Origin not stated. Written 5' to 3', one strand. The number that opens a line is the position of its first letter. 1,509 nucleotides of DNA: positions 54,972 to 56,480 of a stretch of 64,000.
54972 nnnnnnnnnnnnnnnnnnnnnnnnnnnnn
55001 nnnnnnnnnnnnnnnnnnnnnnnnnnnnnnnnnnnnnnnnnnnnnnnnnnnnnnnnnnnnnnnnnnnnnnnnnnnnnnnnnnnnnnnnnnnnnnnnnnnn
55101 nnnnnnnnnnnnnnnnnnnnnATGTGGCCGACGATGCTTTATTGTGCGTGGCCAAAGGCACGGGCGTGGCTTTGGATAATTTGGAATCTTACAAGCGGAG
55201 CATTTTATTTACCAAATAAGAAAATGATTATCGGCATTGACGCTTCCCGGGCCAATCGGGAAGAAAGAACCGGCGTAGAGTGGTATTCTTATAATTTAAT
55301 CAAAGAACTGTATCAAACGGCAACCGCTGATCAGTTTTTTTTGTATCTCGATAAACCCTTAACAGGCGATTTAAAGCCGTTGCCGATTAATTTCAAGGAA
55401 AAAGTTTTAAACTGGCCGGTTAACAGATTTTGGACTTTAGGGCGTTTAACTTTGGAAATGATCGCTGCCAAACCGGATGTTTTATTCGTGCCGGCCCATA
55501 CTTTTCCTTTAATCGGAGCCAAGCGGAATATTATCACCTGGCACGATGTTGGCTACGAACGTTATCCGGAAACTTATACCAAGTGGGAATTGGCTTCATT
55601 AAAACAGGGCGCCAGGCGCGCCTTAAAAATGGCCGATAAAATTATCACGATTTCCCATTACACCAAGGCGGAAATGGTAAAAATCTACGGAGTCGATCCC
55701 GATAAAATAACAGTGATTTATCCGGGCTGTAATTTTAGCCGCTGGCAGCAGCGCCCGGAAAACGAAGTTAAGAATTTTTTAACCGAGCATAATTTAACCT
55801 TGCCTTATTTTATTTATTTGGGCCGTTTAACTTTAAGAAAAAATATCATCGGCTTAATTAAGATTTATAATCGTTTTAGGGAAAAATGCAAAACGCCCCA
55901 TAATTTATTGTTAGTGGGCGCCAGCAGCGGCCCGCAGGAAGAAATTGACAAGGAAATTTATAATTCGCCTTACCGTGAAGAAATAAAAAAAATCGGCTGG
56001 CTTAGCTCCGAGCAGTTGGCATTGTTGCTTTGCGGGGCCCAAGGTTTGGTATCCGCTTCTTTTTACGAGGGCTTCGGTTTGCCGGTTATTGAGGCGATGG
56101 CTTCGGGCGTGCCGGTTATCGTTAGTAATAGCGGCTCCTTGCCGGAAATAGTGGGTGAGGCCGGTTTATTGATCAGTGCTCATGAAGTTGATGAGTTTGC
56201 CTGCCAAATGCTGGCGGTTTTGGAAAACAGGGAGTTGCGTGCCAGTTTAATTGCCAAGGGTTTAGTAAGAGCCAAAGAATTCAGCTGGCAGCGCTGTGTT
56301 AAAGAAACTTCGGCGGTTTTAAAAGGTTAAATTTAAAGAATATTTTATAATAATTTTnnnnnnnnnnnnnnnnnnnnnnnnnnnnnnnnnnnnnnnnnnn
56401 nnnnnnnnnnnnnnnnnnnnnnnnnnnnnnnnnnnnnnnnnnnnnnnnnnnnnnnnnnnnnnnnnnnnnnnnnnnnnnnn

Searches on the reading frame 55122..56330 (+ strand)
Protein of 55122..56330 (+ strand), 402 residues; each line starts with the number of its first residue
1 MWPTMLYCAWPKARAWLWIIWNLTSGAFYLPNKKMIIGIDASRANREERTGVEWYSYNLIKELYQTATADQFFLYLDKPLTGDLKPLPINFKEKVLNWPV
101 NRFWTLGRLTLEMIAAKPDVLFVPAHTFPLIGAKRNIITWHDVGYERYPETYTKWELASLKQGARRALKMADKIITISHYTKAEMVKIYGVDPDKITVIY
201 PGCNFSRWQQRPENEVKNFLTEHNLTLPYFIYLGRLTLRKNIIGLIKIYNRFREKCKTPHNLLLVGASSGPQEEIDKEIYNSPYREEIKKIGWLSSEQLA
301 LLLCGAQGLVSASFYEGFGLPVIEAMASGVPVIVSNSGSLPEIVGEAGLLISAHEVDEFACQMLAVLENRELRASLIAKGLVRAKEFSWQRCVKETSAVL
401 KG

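Call 74: search_protein_families(library=pfam, proteins=[window:55122-56330:+], max_evalue=0.0001)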
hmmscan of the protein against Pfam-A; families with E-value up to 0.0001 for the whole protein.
window:55122-56330:+ (402 aa): 6 families
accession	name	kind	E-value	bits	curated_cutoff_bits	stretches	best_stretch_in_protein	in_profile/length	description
PF00534.26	Glycos_transf_1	-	1.3e-28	100.1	26.4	1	222-380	10-169/172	Glycosyl transferases group 1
PF13692.12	Glyco_trans_1_4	-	6.7e-23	82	27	1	228-369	2-142/142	Glycosyl transferases group 1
PF13439.12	Glyco_transf_4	-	8.4e-15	55.6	28.5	1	51-206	3-169/170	Glycosyltransferase Family 4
PF20706.3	GT4-conflict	-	3.4e-08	33.3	26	1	170-340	146-316/385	Family 4 Glycosyltransferase in conflict systems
PF13579.12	Glyco_trans_4_4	-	1.9e-07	32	29.7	1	100-202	57-158/158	Glycosyl transferase 4-like domain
PF13524.12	Glyco_trans_1_2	-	3.8e-06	27.4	25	1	276-394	16-140/144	Glycosyl transferase-like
